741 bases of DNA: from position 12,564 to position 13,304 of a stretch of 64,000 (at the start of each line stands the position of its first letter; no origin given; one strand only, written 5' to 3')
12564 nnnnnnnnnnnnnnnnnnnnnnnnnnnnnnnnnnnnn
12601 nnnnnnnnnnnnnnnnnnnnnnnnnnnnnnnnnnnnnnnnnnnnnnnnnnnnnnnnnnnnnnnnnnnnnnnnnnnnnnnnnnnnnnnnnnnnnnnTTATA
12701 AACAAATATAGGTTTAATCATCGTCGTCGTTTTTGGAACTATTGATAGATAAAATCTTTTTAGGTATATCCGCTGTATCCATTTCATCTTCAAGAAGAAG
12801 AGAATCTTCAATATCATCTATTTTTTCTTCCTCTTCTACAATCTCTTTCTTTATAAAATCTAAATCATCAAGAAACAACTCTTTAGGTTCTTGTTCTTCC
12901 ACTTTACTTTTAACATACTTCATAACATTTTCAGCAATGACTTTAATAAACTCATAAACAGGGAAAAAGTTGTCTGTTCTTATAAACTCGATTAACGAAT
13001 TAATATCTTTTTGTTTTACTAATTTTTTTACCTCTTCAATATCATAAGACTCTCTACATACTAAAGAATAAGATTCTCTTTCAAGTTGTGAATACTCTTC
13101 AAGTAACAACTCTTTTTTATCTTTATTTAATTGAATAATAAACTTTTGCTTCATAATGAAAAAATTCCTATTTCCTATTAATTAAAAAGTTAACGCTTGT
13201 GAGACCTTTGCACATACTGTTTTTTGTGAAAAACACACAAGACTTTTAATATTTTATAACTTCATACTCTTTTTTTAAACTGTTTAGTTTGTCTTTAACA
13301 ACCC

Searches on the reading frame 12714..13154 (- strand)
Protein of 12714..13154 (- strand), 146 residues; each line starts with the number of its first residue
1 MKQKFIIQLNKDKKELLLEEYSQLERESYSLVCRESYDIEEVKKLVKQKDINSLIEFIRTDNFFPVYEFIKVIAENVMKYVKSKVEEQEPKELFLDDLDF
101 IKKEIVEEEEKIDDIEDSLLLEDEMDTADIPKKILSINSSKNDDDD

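Call 29: search_protein_families(library=pfam, proteins=[window:12714-13154:-])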
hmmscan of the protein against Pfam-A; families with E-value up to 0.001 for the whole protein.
window:12714-13154:- (146 aa): 1 family
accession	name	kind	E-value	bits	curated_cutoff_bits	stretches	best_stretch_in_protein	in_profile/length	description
PF18511.6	F-box_5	-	0.00067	19.6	25.5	0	26-40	22-36/42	F-box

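Call 59: find_encoding_contigs(protein=window:12714-13154:-, flank=10000, max_places=4)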
Protein window:12714-13154:- (146 aa): 2 contigs read that carry it; 2 places shown.
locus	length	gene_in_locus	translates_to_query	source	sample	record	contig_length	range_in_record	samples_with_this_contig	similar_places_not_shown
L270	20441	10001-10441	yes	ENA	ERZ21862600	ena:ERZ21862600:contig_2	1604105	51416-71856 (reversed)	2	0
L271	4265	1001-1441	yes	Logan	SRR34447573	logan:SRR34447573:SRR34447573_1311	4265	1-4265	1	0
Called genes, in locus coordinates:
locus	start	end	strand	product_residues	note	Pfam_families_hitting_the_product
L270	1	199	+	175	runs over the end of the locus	PF00460:Flg_bb_rod (weak), PF06429:Flg_bbr_C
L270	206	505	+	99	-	PF02049:FliE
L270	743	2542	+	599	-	PF01514:YscJ_FliF, PF08345:YscJ_FliF_C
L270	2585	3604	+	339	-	PF14842:FliG_N, PF14841:FliG_M, PF01706:FliG_C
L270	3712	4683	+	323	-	PF09811:Yae1_N (weak), PF02108:FliH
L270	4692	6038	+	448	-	PF02874:ATP-synt_ab_N, PF00006:ATP-synt_ab, PF18269:T3SS_ATPase_C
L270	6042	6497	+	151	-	PF02050:FliJ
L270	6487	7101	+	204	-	-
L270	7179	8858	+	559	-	PF12895:ANAPC3 (faint), PF13428:TPR_14 (faint), PF14559:TPR_19 (weak), PF00515:TPR_1, PF07719:TPR_2 (weak), PF13424:TPR_12 (weak), PF07719:TPR_2 (weak), PF13181:TPR_8 (weak), +8 more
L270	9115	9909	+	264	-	PF13145:Rotamase_2, PF13616:Rotamase_3, PF00639:Rotamase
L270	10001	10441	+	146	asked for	-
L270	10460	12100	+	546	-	PF03485:Arg_tRNA_synt_N, PF00750:tRNA-synt_1d, PF01406:tRNA-synt_1e (faint), PF05746:DALR_1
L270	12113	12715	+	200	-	PF05036:SPOR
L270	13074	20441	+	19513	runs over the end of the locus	-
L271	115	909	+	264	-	PF13145:Rotamase_2, PF13616:Rotamase_3, PF00639:Rotamase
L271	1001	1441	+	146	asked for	-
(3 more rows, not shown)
